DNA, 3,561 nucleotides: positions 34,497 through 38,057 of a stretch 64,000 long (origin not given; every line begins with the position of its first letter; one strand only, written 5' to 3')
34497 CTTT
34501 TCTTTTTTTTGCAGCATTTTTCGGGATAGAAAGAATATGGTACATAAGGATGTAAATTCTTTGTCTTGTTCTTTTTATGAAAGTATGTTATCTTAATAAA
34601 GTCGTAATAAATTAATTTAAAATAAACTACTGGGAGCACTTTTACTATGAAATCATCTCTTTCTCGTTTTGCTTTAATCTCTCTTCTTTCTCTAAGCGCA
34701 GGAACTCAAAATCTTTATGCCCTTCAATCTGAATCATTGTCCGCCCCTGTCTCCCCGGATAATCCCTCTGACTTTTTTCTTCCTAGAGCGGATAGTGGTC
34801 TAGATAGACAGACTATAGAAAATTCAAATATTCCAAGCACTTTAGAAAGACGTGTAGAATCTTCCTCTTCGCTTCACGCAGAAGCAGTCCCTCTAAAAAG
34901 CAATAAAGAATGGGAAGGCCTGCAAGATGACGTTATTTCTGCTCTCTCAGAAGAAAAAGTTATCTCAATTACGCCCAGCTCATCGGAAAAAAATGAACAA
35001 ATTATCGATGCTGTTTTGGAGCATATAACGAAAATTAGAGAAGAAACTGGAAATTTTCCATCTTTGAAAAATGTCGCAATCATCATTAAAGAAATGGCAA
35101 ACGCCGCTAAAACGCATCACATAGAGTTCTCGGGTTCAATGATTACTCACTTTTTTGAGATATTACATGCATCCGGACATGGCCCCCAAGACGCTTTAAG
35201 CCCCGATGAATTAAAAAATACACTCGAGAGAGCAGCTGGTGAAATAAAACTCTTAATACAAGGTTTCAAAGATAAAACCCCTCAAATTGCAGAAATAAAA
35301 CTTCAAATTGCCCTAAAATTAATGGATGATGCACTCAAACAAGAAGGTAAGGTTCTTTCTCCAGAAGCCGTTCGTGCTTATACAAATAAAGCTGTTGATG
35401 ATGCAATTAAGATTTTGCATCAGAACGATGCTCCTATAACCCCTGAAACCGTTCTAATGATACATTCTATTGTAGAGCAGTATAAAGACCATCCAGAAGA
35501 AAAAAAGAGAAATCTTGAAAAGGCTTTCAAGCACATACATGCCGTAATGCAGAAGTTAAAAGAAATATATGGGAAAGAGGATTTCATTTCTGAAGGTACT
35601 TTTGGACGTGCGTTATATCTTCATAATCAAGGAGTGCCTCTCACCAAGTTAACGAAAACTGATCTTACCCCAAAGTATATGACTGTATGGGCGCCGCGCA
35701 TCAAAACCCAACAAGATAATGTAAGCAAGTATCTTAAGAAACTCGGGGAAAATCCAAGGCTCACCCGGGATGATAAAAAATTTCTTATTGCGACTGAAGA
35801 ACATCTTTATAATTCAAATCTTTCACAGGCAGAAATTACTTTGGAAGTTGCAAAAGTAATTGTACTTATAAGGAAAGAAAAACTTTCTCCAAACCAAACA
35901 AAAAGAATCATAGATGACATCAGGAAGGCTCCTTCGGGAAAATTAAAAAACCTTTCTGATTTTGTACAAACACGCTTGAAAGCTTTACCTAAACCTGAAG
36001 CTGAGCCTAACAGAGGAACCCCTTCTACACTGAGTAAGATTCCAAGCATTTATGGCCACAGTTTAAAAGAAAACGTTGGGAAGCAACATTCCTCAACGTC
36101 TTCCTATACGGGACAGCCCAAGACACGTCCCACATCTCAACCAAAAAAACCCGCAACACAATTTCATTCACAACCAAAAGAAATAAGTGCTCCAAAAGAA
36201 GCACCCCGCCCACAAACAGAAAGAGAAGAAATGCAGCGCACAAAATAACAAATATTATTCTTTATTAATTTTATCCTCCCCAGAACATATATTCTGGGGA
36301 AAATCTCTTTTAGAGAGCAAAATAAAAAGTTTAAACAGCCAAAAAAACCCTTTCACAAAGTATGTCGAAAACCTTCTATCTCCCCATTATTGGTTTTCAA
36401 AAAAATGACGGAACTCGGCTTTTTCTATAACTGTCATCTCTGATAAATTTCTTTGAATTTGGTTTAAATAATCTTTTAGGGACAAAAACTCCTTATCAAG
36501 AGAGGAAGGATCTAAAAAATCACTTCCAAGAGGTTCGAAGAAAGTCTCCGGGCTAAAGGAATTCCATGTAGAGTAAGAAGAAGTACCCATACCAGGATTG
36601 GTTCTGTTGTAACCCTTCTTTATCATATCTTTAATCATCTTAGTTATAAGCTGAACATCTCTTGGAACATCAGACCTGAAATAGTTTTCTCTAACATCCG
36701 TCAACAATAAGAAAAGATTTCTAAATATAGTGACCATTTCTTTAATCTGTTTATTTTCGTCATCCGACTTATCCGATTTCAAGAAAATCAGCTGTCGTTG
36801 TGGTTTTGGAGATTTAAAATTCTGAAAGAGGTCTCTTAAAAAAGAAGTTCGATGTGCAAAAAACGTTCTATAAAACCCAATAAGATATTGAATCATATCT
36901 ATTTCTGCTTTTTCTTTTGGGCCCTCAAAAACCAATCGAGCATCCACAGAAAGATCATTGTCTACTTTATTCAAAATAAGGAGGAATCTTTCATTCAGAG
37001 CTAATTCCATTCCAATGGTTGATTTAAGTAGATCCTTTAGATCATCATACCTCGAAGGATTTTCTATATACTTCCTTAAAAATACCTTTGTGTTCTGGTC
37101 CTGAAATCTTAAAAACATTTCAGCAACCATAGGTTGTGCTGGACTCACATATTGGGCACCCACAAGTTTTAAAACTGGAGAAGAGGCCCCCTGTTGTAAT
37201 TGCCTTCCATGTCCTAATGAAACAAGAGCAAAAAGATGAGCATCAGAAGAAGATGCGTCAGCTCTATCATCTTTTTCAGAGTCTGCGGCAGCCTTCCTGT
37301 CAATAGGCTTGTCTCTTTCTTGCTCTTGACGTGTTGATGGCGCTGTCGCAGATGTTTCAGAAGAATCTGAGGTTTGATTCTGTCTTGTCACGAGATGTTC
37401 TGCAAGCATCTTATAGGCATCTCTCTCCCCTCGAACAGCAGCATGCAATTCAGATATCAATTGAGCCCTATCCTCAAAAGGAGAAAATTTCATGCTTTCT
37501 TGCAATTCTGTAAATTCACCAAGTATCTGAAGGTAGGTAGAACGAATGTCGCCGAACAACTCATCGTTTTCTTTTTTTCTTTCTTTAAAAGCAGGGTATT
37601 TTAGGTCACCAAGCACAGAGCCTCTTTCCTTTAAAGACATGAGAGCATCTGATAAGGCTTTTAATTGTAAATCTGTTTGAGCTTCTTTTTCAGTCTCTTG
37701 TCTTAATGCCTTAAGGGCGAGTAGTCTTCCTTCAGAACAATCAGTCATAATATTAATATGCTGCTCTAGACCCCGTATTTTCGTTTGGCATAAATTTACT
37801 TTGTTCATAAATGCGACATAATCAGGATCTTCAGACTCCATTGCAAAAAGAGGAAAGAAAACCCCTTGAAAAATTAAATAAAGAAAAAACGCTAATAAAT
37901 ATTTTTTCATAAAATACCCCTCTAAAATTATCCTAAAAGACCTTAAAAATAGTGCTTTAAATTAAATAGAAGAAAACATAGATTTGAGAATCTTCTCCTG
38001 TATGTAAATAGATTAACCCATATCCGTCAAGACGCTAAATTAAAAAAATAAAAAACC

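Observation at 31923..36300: Segmentally duplicated family of Sec-secreted repeat proteins with copied promoter, signal peptide and terminator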

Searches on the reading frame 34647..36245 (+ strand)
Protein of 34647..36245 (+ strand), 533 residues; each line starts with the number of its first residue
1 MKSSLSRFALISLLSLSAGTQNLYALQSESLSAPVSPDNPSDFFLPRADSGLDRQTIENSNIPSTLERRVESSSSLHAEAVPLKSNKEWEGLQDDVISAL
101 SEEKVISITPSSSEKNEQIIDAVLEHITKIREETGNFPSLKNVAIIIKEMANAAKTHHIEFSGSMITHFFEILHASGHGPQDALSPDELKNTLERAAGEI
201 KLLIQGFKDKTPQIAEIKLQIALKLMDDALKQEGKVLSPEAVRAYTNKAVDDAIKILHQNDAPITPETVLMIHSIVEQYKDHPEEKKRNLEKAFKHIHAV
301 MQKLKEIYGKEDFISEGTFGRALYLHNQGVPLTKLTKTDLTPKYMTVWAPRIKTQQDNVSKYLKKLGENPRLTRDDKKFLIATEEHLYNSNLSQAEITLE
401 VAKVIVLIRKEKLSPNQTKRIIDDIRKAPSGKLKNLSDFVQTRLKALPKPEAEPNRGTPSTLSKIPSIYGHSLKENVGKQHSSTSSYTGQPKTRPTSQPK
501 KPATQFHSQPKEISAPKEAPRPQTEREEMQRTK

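Call 9: search_protein_families(library=pfam, proteins=[window:34647-36245:+], max_evalue=1)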
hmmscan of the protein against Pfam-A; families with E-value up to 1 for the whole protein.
window:34647-36245:+ (533 aa): 5 families
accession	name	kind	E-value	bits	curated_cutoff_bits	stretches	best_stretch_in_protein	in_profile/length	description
PF05823.17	Gp-FAR-1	-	3.8e-05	24.6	29.2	1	203-305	42-141/149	Nematode fatty acid retinoid binding protein (Gp-FAR-1)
PF14876.11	RSF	-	0.016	15.6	30.4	0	118-192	94-166/217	Respiratory growth transcriptional regulator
PF21670.2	HOOK_N_NuMA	-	0.037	14.2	27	1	377-442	68-134/152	NuMA N-terminal hook domain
PF10241.14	KxDL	-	0.076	13.8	27.2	0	273-311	47-85/86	Uncharacterized conserved protein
PF13419.12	HAD_2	-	0.078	13.5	23.8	1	221-306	15-93/178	Haloacid dehalogenase-like hydrolase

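Call 12: find_homologous_proteins(query=window:34647-36245:+, max_evalue=0.001)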
Query window:34647-36245:+ (533 aa): 2 proteins with E <= 0.001 among 8000 candidates.
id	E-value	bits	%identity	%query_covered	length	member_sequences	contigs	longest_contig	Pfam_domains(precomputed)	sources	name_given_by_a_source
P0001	0.0e+0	1157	100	100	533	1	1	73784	-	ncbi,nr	ncbi:MAG: hypothetical protein JSS34_00720 [Proteobacteria bacterium]|nr:hypothetical protein [Pseud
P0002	2.7e-139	484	41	92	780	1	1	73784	-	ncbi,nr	ncbi:MAG: hypothetical protein JSS34_00715 [Proteobacteria bacterium]|nr:hypothetical protein [Pseud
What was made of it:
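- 34647..36248 (+): Gene B, 533 aa. Signal peptide aa 1-25 (34647-34721), linker, one module aa 91-206 (34917-35264), C-terminal domain aa 207-450 (35265-35996), basic tail aa 451-533 (35997-36245). Recorded at NCBI as JSS34_00720 (call 12).
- Tried and rejected: The word-indexed search of 5.8 billion clusters with B returned only A and B (call 12).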

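Call 13: find_encoding_contigs(protein=window:34647-36245:+, flank=10000, max_places=6)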
Protein window:34647-36245:+ (533 aa): no gene with exactly this product is on record in the collection.
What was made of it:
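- Tried and rejected: An exact look-up of B's contig found no record (call 13).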

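Call 28: search_protein_families(library=ncbifam, proteins=[window:34647-36245:+], max_evalue=1)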
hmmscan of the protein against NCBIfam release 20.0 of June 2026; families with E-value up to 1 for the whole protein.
window:34647-36245:+ (533 aa): 1 family
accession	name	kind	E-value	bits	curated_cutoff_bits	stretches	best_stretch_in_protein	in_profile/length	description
NF008638.0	PRK11628.1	equivalog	0.042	14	137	1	71-99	67-95/105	transcriptional regulator BolA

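Call 29: search_protein_representatives(alignment_id=A4)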
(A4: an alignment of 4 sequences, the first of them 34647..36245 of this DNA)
Query: 4 sequences, 533 profile positions. Proteins with E-value up to 0.001 (for the whole library): 2; up to 1e-10: 2; up to 1e-30: 2. The best 2 are listed.
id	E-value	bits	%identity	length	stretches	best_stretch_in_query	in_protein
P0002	0.0e+00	1192.4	-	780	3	91-532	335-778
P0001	0.0e+00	1071.9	-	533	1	1-533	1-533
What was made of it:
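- Tried and rejected: The exhaustive HMMER profile search (alignment A4) of 1.84 billion representatives returned only A and B (call 29).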

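Call 30: predict_structure(alignment_id=A4)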
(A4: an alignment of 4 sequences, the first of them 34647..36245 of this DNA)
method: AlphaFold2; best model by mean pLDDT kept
length: 533 residues; sequences in the alignment: 4
mean_pLDDT: 63.8   pTM: 0.47
mean pLDDT of the five models: 63.8, 62.3, 61.3, 60.4, 60.4
residues with pLDDT >= 90: 57; 70-90: 230; 50-70: 68; < 50: 178
segments of 3 or more residues with pLDDT < 50: 1-87, 343-348, 451-533
pLDDT, mean of each block of 10 residues (from residue 1): 29 28 28 33 29 28 29 27 44 84 77 72 83 77 89 91 87 75 70 91 81 86 87 78 88 91 86 91 93 91 83 67 72 69 50 70 76 71 62 73 82 78 75 75 75 33 28 27 28 37 32 35 42 41
secondary structure, 60 per line:
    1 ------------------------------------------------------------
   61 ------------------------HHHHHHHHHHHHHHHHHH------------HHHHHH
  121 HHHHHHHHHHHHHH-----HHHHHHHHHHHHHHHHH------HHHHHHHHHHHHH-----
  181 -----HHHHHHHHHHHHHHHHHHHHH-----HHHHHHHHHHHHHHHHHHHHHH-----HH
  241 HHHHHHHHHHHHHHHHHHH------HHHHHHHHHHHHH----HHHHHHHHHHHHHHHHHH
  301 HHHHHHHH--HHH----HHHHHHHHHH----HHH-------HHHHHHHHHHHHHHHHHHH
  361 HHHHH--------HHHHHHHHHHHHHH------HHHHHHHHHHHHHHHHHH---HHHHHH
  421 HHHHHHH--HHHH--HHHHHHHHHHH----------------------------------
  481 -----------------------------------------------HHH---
elements in order: H85-102 H115-134 H140-156 H163-175 H186-206 H212-233 H239-259 H266-278 H283-308 H318-327 H342-365 H374-387 H394-411 H415-427 H430-433 H436-446
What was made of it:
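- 34647..36248 (+): In the AlphaFold2 model, 10-residue block means of pLDDT across the all-helical core 88-450 are mostly 70-93, dipping to 50-69 around residues 311-350 and 381-390; both ends are disordered (call 30).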

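Call 34: find_related_loci(query=A4, collection=genome_contigs, flank=10000)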
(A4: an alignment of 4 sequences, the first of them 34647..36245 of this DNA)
Query A4 (533 aa) in genome_contigs; peptide patterns used: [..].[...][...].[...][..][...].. (x = any residue, [..] = any of these).
10 stretches matched a pattern, but none encodes a relative of the query by tblastn (E <= 1e-3).

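Call 35: fold_search(model_id=the predicted structure, library=pdb)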
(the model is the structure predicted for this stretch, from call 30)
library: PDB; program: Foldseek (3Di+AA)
matches with E <= 10: 197; with E <= 0.001: 0
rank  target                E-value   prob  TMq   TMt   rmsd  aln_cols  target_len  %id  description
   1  5cwc                  1.4e-01  0.96  0.17  0.34  10.4       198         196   15  Crystal structure of de novo designed helical repeat protein DHR5 (released 2015-12-16)
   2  5cwg                  1.9e-01  0.94  0.17  0.34  10.3       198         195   13  Crystal structure of de novo designed helical repeat protein DHR10 (released 2015-12-16)
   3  8fbi                  2.4e-01  0.23  0.09  0.16  19.9       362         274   15  Improving the secretion of designed protein assemblies through negative design of cryptic transmembrane domains (released 2023-03-22)
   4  9k82_A                2.9e-01  0.72  0.13  0.28  14.0       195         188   13  Cryo-EM structure of designed zinc-induced filament Fiber-n5-Zn1-HEHE-917 (released 2025-10-29)
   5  2z1q_A                5.2e-01  0.07  0.08  0.08  23.0       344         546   14  Crystal structure of acyl CoA dehydrogenase (released 2008-05-13)
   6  9exz_B                8.7e-01  0.08  0.10  0.09  26.2       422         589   15  Efficient and scalable protein design using a relaxed sequence space (released 2024-10-16)
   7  9ntq_A                9.1e-01  0.06  0.08  0.11  29.8       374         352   10  Identification and non-clinical characterization of SAR444200, a novel anti-GPC3 T-cell engager, for the treatment of  (released 2025-10-15)
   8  9ukn_F                1.0e+00  0.09  0.13  0.17  24.0       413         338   12  CryoEM structure of the T.thermophilus transcription initiation complex (released 2025-10-22)
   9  5uen_A                1.0e+00  0.04  0.08  0.10  30.4       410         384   11  Crystal structure of the human adenosine A1 receptor A1AR-bRIL in complex with the covalent antagonist DU172 at 3.2A r (released 2017-03-01)
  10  8uxy_A                1.1e+00  0.07  0.10  0.14  21.2       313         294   11  Consensus olfactory receptor consOR1 bound to L-menthol and in complex with mini-Gs trimeric protein (released 2024-10-30)
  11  3owa_C                1.1e+00  0.06  0.08  0.07  24.8       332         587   12  Crystal Structure of Acyl-CoA Dehydrogenase complexed with FAD from Bacillus anthracis (released 2010-10-13)
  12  4roe_A                1.2e+00  0.11  0.12  0.16  21.6       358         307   10  Human TFIIB-related factor 2 (Brf2) and TBP bound to RPPH1 promoter (released 2015-12-30)
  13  8dy9_F                1.4e+00  0.10  0.12  0.18  26.1       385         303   13  Streptomyces venezuelae RNAP unconstrained open promoter complex with WhiA and WhiB transcription factors (released 2023-03-01)
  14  5xqx_B                1.4e+00  0.14  0.11  0.18  14.9       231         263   13  Human CDK8-CYCC in complex with compound 4: N-methyl-4-(4-pyridyl)-1H-pyrrole-2-carboxamide (released 2017-08-09)
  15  8tq2_B                1.4e+00  0.06  0.08  0.13  22.7       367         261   11  Structure of the kinase lobe of human CDK8 kinase module (released 2024-10-09)
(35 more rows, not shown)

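Call 38: find_related_loci(query=A4, collection=metagenome_contigs, flank=10000)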
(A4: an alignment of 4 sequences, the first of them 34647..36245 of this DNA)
Query A4 (533 aa) in metagenome_contigs; peptide patterns used: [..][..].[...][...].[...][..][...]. (x = any residue, [..] = any of these).
170 stretches matched a pattern, but none encodes a relative of the query by tblastn (E <= 1e-3).
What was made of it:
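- Tried and rejected: Family scans of GTDB genome contigs and JGI metagenome contigs found nothing (calls 34, 38).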

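Call 51: search_solved_structures(query=A4, max_evalue=10)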
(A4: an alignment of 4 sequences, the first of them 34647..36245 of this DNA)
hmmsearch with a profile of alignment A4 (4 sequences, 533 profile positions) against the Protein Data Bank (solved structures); distinct sequences matched with E-value up to 10: 2.
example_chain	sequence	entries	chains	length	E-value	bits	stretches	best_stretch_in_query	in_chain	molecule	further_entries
3kaj_A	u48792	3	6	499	0.14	14.3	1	225-320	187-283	Homoglutathione synthetase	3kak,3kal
9ygm_SM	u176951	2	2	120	0.29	13.2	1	121-165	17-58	40S ribosomal protein uS10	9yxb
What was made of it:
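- Closest known: Alpha-helical repeat or solenoid proteins. Different: No Pfam or PDB sequence match was found (calls 9, 51).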

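Call 52: search_protein_families(library=padloc, proteins=[window:34647-36245:+], max_evalue=0.1)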
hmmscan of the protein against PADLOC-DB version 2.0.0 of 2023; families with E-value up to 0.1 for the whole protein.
window:34647-36245:+ (533 aa): 0 families

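Call 74: fold_search(model_id=the predicted structure, library=viral)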
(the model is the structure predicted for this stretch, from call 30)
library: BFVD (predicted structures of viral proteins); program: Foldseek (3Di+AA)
matches with E <= 10: 151; with E <= 0.001: 0
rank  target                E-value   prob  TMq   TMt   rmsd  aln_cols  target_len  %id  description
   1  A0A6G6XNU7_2          5.8e-02  0.35  0.11  0.05  48.4       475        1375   12  (no name in the UniProt tables at hand)
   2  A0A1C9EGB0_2          6.6e-02  0.44  0.14  0.10  36.6       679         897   11  Viral structural protein [Acidianus two-tailed phage variant 1]
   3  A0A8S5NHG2            1.1e-01  0.41  0.15  0.16  21.0       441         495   12  Minor tail protein (Fragment) [Myoviridae sp. ctcwu24]
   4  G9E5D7                1.2e-01  0.30  0.11  0.07  56.9       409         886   12  (no name in the UniProt tables at hand)
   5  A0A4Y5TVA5            3.4e-01  0.14  0.12  0.14  27.5       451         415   12  RNA polymerase sigma factor [Vibrio phage VAP7]
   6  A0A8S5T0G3            3.6e-01  0.21  0.14  0.12  30.1       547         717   13  Uncharacterized protein [Myoviridae sp. ctWb16]
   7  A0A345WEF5            3.6e-01  0.18  0.11  0.16  23.5       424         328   11  Uncharacterized protein [Acipenser iridovirus-European]
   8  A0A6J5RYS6            3.6e-01  0.10  0.09  0.07  37.0       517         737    9  Uncharacterized protein [uncultured Caudovirales phage]
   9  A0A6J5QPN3            4.6e-01  0.16  0.15  0.09  22.2       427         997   12  DUF4214 domain-containing protein [uncultured Caudovirales phage]
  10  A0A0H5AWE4            4.8e-01  0.14  0.14  0.08  29.9       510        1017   10  (no name in the UniProt tables at hand)
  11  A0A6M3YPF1            5.7e-01  0.13  0.07  0.11  32.5       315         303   10  (no name in the UniProt tables at hand)
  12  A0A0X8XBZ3            5.9e-01  0.14  0.13  0.11  30.2       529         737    9  (no name in the UniProt tables at hand)
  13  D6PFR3                7.9e-01  0.80  0.19  0.47   9.2       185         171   12  (no name in the UniProt tables at hand)
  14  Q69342                7.9e-01  0.11  0.11  0.15  21.5       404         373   11  Prv43 [Suid herpesvirus 1]
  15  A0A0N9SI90            9.4e-01  0.13  0.15  0.12  17.8       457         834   13  Putative tape measure protein [Pseudomonas phage POR1]
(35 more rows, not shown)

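Call 91: search_protein_families(library=phrogs, proteins=[window:34647-36245:+], max_evalue=0.01)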
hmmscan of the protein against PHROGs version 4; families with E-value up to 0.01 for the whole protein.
window:34647-36245:+ (533 aa): 0 families
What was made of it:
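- On Known helical repeat or other Pfam/NCBIfam domains: NCBIfam, PADLOC, PHROGs and PDB sequences gave nothing meaningful (calls 28, 51, 52, 91).
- Tried and rejected: Pfam, NCBIfam, PADLOC, PHROGs and the PDB sequence profile gave nothing meaningful (calls 9, 28, 52, 91, 51).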

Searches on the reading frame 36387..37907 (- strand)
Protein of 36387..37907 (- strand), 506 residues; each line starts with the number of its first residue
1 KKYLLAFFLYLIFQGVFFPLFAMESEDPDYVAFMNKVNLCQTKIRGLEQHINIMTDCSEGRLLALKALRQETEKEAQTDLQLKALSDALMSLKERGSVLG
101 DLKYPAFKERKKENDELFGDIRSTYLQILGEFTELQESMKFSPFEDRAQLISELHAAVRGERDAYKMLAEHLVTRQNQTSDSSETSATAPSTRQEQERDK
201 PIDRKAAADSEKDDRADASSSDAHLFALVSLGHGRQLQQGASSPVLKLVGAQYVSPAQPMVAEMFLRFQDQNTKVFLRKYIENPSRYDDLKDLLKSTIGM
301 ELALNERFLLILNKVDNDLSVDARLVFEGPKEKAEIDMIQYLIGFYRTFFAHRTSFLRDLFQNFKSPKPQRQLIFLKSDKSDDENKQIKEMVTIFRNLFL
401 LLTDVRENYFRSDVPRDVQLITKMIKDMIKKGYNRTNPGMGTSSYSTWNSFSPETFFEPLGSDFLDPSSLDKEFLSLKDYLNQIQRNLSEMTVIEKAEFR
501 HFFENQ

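Call 9: search_protein_families(library=pfam, proteins=[window:36387-37907:-], max_evalue=1)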
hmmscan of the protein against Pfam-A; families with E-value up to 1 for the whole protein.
window:36387-37907:- (506 aa): 2 families
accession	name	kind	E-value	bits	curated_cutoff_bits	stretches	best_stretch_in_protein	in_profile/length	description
PF23302.1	HTH_DNAJC9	-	0.037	14.7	27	0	120-158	10-48/69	DNAJC9 HTH domain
PF17675.6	APG6_N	-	0.22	12.4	45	1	22-94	20-95/132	Apg6 coiled-coil region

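Call 28: search_protein_families(library=ncbifam, proteins=[window:36387-37907:-], max_evalue=1)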
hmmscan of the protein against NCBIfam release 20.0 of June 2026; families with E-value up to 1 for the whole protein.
window:36387-37907:- (506 aa): 1 family
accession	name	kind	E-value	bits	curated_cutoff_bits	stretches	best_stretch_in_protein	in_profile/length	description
TIGR04098.1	LnmK_bifunc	domain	0.099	11.9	100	1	147-220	84-157/270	LnmK family bifunctional acyltransferase/decarboxylase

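Call 44: find_homologous_proteins(query=window:36387-37907:-, max_evalue=0.001)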
Query window:36387-37907:- (506 aa): 1 proteins with E <= 0.001 among 8000 candidates.
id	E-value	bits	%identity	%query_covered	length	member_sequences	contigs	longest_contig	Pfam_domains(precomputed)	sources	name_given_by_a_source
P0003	0.0e+0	1112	100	100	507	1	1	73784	-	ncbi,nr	ncbi:MAG: hypothetical protein JSS34_00725 [Proteobacteria bacterium]|nr:hypothetical protein [Pseud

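Call 52: search_protein_families(library=padloc, proteins=[window:36387-37907:-], max_evalue=0.1)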
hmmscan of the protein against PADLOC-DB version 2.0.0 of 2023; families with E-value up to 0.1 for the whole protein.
window:36387-37907:- (506 aa): 0 families

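Call 91: search_protein_families(library=phrogs, proteins=[window:36387-37907:-], max_evalue=0.01)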
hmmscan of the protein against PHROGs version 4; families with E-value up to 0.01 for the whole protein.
window:36387-37907:- (506 aa): 1 family
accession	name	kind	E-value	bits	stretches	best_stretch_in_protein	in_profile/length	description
phrog_11413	-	unknown function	0.0082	17.1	0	59-183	69-172/203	-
